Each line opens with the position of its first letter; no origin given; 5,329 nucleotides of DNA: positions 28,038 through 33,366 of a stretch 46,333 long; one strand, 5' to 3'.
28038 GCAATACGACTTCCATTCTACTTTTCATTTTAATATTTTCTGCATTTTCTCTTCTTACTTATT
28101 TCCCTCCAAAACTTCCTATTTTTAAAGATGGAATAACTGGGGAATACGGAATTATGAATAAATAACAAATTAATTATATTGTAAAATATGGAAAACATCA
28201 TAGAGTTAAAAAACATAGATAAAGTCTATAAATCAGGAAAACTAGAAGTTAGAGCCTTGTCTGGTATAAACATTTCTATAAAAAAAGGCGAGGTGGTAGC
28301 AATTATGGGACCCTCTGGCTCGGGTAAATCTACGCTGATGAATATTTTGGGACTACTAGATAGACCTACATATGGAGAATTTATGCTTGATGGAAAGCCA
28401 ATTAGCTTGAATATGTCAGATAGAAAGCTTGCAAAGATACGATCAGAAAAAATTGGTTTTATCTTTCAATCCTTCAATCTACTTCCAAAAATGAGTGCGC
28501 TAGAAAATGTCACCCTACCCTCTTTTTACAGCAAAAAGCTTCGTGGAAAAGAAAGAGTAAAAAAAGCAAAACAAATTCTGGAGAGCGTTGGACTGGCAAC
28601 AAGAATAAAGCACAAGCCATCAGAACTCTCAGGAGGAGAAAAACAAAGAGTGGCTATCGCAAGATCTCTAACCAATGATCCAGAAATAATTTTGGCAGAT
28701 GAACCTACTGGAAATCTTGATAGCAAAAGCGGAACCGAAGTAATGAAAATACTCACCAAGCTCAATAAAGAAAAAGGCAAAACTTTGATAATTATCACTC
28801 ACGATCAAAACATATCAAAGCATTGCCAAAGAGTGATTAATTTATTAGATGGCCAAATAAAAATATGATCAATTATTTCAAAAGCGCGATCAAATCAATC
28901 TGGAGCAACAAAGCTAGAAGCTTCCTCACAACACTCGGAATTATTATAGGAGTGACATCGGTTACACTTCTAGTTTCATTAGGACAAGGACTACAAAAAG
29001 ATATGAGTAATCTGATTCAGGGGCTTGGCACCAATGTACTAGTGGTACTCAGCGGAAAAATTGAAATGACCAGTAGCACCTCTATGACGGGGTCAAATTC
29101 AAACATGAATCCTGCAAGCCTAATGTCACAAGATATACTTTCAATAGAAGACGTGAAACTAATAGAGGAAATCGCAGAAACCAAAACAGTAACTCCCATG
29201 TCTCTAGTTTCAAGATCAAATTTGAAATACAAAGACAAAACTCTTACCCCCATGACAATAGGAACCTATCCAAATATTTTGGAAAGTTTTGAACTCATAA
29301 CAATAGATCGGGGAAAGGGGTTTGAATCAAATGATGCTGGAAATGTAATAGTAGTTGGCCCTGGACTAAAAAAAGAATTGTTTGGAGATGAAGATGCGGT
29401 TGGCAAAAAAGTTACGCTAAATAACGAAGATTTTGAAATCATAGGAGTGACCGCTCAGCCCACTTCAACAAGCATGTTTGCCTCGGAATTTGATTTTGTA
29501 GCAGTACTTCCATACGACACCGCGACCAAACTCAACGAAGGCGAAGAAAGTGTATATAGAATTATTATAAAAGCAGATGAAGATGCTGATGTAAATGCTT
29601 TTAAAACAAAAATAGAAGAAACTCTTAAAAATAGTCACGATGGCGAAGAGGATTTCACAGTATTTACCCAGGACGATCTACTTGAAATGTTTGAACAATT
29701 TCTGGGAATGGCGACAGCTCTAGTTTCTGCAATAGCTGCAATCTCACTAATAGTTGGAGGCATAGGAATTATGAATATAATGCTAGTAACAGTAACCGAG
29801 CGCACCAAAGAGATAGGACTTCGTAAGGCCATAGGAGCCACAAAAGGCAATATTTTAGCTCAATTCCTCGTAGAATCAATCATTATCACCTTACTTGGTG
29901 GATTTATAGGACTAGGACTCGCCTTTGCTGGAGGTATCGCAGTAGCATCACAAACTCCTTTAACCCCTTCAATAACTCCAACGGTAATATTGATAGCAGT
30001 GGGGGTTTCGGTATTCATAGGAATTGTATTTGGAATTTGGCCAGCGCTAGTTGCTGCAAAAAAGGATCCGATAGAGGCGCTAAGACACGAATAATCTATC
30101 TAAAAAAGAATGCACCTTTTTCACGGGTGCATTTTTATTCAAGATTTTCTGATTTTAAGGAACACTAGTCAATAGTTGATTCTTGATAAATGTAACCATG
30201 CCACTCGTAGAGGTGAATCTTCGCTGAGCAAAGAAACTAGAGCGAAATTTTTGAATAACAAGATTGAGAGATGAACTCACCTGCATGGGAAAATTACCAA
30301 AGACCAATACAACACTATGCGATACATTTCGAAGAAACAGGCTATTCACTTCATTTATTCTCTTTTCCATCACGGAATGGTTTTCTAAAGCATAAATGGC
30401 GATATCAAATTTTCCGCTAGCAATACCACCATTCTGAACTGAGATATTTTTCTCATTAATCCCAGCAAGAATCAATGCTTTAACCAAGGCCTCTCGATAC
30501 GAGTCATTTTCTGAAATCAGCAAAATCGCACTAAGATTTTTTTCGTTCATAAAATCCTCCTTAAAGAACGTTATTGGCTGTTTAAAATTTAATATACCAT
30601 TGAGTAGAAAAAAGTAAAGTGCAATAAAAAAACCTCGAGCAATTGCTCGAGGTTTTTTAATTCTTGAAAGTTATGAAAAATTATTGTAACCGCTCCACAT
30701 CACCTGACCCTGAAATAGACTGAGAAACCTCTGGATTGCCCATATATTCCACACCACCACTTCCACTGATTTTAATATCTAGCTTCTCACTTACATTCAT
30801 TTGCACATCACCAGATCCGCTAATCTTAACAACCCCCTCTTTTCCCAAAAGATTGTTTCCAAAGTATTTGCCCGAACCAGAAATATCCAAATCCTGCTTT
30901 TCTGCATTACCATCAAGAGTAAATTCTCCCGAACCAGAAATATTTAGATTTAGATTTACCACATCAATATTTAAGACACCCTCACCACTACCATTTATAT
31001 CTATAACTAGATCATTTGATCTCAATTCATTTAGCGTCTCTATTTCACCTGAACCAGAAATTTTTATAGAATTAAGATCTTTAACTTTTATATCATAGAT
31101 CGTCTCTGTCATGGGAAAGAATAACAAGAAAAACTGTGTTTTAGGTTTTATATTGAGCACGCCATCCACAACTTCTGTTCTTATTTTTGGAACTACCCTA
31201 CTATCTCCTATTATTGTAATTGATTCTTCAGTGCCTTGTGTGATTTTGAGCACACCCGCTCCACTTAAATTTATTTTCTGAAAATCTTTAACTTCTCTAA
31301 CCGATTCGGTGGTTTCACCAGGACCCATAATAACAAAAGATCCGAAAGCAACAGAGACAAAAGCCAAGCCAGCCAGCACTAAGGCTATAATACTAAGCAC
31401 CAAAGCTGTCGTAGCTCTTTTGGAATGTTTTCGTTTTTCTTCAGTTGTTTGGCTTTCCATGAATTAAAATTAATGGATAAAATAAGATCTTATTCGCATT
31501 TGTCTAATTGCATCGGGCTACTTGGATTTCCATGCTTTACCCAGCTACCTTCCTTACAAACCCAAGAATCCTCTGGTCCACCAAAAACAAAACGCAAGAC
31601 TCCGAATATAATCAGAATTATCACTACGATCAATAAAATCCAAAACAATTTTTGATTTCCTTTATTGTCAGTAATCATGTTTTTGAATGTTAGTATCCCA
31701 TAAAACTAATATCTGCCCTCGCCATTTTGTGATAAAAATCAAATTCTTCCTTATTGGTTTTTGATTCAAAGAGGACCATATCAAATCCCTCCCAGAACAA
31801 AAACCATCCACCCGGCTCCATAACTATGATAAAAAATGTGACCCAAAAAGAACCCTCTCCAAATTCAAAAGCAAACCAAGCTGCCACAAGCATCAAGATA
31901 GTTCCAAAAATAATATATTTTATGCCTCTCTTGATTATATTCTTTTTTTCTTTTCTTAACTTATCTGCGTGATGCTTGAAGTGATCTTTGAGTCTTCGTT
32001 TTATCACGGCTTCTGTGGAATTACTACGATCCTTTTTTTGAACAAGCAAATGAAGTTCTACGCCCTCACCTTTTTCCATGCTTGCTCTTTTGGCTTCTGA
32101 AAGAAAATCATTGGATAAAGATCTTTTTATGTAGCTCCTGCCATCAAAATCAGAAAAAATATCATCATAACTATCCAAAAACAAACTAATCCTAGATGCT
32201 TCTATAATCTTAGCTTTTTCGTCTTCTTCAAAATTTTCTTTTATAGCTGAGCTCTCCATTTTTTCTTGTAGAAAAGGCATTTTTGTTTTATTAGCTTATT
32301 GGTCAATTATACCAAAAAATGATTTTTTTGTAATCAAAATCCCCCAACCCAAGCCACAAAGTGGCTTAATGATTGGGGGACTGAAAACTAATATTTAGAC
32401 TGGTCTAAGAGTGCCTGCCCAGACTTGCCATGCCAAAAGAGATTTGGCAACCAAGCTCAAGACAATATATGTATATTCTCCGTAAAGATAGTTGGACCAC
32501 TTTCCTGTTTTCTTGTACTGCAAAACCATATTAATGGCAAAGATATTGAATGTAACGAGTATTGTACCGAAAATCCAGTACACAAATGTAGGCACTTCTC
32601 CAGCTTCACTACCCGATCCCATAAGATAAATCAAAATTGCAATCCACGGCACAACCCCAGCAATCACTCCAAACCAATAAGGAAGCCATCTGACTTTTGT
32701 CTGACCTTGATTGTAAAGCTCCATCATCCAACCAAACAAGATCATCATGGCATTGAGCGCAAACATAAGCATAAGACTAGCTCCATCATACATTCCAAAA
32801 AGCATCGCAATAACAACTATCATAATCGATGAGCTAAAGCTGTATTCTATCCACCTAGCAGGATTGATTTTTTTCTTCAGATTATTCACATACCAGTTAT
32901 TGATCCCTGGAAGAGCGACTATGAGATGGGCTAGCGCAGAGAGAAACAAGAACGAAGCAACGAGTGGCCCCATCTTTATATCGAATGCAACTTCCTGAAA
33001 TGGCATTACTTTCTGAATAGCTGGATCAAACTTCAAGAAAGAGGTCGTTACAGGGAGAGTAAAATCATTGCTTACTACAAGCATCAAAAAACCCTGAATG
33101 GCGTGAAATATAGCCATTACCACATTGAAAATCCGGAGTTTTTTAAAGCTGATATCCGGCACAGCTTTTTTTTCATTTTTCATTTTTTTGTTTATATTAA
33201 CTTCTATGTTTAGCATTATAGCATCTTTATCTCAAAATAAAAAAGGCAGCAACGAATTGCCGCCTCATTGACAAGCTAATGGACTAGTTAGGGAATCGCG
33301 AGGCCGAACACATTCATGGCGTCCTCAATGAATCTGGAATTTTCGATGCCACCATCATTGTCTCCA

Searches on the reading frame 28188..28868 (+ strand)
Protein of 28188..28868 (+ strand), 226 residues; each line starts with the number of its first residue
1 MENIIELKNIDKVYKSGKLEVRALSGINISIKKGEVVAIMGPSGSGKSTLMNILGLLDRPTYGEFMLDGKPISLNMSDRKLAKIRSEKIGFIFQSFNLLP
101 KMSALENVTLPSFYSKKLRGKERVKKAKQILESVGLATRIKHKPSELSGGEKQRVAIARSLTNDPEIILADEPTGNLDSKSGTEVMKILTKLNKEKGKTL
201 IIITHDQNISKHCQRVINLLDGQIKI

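Call 38: search_protein_families(library=pfam, proteins=[window:28188-28868:+], max_evalue=0.001)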
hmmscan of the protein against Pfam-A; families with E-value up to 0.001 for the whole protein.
window:28188-28868:+ (226 aa): 6 families
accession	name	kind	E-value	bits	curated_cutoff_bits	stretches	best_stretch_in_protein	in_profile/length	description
PF00005.33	ABC_tran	-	2.7e-34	119.1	25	1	24-174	1-136/137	ABC transporter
PF02463.25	SMC_N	-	1e-07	32.1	40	1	138-219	128-211/220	RecF/RecN/SMC N terminal domain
PF13304.12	AAA_21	-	2.7e-06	28.1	27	0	37-76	2-44/304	AAA domain, putative AbiEii toxin, Type IV TA system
PF13555.12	AAA_29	-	0.00014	22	27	1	28-51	16-39/61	P-loop containing region of AAA domain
PF20720.3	nSTAND3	-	0.0003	20.9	27.2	0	31-54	14-37/155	Novel STAND NTPase 3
PF03193.22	RsgA_GTPase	-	0.00062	20.1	30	0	22-54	95-126/174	RsgA GTPase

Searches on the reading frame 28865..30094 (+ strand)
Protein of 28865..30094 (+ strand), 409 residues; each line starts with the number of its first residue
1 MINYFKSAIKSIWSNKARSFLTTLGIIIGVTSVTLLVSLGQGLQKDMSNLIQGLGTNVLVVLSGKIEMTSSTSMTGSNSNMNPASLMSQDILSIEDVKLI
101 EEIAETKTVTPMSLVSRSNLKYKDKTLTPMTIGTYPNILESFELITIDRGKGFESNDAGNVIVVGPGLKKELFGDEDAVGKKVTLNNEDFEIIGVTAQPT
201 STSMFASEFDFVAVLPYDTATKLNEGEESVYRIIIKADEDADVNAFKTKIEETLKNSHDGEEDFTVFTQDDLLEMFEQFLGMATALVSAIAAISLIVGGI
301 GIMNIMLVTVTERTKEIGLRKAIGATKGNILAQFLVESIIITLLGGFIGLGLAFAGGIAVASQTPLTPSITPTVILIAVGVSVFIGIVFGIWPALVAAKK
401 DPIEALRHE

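Call 38: search_protein_families(library=pfam, proteins=[window:28865-30094:+], max_evalue=0.001)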
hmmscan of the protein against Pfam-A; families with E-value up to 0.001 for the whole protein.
window:28865-30094:+ (409 aa): 2 families
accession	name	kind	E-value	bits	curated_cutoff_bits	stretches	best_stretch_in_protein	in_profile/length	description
PF12704.14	MacB_PCD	-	5.9e-37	128.4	27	1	19-252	1-206/207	MacB-like periplasmic core domain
PF02687.27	FtsX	-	8.8e-20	71.4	25.5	1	289-402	2-120/120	FtsX-like permease C-terminal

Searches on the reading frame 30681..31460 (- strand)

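Call 65: search_protein_families(library=pfam, proteins=[window:30681-31460:-], max_evalue=0.001)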
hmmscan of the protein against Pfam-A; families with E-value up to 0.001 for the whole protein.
window:30681-31460:- (259 aa): 1 family
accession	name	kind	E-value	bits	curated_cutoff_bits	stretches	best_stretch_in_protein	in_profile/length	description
PF10988.14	DUF2807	-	2.8e-44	151.5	24.2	1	59-243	1-181/181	Putative auto-transporter adhesin, head GIN domain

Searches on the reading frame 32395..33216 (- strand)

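Call 65: search_protein_families(library=pfam, proteins=[window:32395-33216:-], max_evalue=0.001)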
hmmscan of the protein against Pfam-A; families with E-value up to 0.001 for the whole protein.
window:32395-33216:- (273 aa): 1 family
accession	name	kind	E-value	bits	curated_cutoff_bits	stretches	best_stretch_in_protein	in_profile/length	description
PF18761.7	Heliorhodopsin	-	9.5e-101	336.6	26.7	1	27-270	1-242/242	Heliorhodopsin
